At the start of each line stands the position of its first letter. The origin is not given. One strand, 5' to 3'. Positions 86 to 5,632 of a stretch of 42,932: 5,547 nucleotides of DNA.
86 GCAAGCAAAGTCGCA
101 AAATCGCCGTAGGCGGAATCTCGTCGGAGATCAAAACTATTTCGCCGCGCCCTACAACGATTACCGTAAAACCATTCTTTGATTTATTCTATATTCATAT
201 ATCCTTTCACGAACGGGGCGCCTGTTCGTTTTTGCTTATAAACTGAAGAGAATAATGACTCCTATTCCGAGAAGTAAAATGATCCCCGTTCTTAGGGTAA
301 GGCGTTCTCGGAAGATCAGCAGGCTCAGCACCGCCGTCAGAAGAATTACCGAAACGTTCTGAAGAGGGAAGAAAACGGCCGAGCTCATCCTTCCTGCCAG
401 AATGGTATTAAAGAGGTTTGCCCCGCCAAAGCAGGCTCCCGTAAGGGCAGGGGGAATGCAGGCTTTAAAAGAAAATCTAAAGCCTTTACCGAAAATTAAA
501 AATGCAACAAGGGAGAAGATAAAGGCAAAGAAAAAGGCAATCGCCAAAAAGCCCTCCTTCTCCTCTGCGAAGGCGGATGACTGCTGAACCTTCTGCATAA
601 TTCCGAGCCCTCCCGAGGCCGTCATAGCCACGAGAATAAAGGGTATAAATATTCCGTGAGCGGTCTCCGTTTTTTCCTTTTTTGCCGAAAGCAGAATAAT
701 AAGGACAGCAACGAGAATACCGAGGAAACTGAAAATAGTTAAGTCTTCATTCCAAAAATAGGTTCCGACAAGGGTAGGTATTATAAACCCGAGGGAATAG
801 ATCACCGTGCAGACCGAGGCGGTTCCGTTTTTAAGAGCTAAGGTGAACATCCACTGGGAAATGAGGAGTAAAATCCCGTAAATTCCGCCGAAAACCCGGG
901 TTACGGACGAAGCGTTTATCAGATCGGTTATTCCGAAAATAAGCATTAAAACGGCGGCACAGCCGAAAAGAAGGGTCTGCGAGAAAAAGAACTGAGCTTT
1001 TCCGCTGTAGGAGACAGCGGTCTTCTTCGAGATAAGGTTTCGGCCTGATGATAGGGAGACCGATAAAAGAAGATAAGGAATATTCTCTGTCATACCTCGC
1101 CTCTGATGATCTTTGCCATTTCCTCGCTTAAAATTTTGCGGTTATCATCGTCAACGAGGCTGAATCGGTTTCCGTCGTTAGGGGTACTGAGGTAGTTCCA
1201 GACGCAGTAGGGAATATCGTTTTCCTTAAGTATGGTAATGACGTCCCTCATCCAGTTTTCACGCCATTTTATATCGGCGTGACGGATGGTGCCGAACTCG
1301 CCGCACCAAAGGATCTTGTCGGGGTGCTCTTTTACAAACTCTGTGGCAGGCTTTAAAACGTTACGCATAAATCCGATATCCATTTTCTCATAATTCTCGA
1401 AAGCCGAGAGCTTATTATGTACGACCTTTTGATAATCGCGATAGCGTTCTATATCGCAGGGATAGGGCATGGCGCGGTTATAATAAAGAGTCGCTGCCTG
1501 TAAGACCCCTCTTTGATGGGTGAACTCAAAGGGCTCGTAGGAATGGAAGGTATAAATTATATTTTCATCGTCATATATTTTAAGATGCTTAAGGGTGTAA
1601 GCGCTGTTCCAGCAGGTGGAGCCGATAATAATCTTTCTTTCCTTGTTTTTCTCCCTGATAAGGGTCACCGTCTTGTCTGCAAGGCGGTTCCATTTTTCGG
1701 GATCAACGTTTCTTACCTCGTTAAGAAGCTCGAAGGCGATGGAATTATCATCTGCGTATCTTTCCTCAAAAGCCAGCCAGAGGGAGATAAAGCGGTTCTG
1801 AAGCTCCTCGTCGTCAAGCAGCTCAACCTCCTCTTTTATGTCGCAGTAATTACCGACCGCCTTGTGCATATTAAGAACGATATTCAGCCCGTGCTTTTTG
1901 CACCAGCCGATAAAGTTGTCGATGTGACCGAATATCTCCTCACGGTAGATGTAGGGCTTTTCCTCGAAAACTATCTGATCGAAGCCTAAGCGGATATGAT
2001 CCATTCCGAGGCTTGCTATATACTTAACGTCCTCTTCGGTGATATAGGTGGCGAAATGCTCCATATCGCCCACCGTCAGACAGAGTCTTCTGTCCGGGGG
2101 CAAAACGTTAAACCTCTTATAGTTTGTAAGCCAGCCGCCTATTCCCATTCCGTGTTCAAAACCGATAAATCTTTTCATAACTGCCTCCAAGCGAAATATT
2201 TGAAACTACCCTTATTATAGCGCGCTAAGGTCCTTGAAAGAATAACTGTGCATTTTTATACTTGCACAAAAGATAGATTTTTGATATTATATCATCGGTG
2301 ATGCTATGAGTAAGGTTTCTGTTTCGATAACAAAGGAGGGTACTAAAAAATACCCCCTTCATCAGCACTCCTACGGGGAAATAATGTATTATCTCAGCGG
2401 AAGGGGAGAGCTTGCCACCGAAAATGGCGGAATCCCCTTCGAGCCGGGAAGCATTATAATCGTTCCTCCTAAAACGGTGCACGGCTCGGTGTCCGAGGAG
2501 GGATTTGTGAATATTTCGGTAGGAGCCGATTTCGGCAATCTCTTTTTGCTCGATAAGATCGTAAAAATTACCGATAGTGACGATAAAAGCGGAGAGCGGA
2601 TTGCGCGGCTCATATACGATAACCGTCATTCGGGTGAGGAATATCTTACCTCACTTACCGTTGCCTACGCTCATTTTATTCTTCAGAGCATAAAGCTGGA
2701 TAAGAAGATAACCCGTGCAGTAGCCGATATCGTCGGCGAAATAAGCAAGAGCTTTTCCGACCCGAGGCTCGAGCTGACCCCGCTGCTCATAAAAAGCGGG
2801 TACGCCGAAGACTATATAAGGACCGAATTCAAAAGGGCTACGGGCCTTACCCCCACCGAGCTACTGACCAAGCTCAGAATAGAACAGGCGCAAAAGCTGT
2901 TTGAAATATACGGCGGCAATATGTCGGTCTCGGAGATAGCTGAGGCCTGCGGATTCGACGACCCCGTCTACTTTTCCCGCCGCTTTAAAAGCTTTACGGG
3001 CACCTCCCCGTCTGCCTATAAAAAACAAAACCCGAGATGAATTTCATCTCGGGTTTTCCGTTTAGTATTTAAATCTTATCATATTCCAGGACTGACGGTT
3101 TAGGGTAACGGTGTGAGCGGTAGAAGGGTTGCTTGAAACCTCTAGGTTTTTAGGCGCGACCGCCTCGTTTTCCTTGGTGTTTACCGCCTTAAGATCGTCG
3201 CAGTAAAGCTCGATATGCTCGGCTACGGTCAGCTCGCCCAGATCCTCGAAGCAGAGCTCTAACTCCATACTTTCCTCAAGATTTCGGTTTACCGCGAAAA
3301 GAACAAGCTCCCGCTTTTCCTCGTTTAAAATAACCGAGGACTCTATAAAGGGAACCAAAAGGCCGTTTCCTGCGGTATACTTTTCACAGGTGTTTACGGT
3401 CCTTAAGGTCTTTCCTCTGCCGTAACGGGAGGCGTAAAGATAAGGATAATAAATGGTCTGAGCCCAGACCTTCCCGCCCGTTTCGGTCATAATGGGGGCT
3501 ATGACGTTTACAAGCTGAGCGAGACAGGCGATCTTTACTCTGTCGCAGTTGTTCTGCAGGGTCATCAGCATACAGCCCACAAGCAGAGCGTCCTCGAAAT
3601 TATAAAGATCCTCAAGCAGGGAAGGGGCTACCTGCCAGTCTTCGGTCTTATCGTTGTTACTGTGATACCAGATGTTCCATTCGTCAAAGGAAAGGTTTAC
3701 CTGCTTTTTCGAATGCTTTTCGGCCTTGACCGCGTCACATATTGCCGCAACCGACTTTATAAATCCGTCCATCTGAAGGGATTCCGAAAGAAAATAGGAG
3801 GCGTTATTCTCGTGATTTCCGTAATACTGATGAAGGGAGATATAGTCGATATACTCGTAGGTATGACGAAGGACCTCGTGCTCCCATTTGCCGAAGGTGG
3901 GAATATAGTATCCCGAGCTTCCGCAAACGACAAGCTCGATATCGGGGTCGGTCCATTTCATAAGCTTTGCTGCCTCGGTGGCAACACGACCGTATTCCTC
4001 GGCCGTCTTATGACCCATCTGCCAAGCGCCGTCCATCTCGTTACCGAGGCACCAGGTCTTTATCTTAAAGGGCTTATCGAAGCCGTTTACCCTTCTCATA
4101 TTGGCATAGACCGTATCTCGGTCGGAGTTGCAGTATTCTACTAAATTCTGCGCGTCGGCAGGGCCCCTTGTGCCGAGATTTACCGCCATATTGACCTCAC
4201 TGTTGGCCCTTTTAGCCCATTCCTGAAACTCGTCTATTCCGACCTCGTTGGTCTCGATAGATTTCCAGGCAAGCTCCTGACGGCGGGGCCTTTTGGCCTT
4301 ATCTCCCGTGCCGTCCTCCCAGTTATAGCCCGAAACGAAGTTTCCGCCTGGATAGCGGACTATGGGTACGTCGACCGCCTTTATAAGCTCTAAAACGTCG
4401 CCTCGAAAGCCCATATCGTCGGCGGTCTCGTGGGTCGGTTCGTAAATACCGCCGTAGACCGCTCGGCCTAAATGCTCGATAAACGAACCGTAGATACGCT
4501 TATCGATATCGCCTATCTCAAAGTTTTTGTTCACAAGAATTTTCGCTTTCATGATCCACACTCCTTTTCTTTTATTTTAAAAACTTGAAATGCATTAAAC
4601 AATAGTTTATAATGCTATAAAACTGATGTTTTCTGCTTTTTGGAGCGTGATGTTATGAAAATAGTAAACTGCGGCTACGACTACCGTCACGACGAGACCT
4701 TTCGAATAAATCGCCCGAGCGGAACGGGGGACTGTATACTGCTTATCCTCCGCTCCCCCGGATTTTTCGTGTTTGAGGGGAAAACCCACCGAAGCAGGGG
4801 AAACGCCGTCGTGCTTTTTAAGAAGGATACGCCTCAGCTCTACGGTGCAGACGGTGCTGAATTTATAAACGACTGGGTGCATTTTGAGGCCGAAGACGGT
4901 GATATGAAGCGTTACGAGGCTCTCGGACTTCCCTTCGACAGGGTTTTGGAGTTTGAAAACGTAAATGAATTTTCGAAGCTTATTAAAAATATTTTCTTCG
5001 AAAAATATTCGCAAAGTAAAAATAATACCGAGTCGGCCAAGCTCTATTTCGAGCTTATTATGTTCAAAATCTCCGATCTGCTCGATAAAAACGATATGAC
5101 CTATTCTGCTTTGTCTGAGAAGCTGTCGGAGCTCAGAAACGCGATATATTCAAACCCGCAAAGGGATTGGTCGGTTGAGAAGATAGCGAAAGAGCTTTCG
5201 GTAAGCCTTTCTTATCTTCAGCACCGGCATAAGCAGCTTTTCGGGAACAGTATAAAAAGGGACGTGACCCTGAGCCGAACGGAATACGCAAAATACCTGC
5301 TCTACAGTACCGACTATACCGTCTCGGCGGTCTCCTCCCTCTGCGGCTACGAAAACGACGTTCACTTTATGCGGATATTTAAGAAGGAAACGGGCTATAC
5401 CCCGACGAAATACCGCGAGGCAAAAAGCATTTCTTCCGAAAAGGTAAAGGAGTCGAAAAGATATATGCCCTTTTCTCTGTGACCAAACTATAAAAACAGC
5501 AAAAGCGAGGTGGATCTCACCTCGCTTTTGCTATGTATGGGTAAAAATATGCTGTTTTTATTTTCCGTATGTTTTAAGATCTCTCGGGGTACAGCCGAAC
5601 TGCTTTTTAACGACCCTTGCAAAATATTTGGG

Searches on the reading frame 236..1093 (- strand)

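Call 61: search_protein_families(library=pfam, proteins=[window:236-1093:-], max_evalue=0.01)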
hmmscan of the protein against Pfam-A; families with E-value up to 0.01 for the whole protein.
window:236-1093:- (285 aa): 1 family
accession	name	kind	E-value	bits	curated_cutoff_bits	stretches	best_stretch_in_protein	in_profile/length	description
PF00892.27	EamA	-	7.8e-09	36.4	28.2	2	8-135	6-132/135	EamA-like transporter family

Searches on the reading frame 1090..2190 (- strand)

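Call 61: search_protein_families(library=pfam, proteins=[window:1090-2190:-], max_evalue=0.01)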
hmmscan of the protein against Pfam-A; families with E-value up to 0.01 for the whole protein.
window:1090-2190:- (366 aa): 1 family
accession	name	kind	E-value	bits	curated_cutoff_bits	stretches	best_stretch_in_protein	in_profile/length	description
PF00150.24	Cellulase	-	1.6e-31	110.3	23.5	1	47-333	19-268/272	Cellulase (glycosyl hydrolase family 5)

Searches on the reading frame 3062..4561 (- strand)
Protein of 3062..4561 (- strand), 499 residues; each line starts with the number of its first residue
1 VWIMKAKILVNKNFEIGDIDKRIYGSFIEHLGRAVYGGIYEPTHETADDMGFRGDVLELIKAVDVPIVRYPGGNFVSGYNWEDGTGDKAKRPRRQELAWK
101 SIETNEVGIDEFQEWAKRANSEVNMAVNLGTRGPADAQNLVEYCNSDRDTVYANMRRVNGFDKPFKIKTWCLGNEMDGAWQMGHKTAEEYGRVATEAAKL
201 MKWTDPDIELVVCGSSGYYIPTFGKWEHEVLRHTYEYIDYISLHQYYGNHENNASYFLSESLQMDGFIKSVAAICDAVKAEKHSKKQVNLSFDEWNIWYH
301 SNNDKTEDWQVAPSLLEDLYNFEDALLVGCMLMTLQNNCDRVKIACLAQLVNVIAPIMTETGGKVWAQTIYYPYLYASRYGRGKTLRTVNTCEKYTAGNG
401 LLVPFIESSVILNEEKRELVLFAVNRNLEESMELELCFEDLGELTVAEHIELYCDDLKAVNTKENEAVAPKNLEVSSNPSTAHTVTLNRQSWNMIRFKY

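Call 61: search_protein_families(library=pfam, proteins=[window:3062-4561:-], max_evalue=0.01)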
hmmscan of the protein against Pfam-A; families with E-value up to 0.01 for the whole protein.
window:3062-4561:- (499 aa): 2 families
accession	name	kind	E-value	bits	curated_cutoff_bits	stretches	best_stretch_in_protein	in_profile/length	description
PF06964.18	Alpha-L-AF_C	-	2.2e-46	158.5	27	1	293-491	1-165/165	Alpha-L-arabinofuranosidase C-terminal domain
PF01229.23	Glyco_hydro_39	-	0.0064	15.8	26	1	169-299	154-275/472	Glycosyl hydrolases family 39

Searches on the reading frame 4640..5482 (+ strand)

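Call 61: search_protein_families(library=pfam, proteins=[window:4640-5482:+], max_evalue=0.01)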
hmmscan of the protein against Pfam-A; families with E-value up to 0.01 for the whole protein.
window:4640-5482:+ (280 aa): 2 families
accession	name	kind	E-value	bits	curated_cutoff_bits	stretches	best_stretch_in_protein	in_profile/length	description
PF12833.13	HTH_18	-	1.1e-16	61.3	33.6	1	182-260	1-79/80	Helix-turn-helix domain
PF00165.29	HTH_AraC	-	1.5e-14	54.1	26.6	2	222-259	5-41/42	Bacterial regulatory helix-turn-helix proteins, AraC family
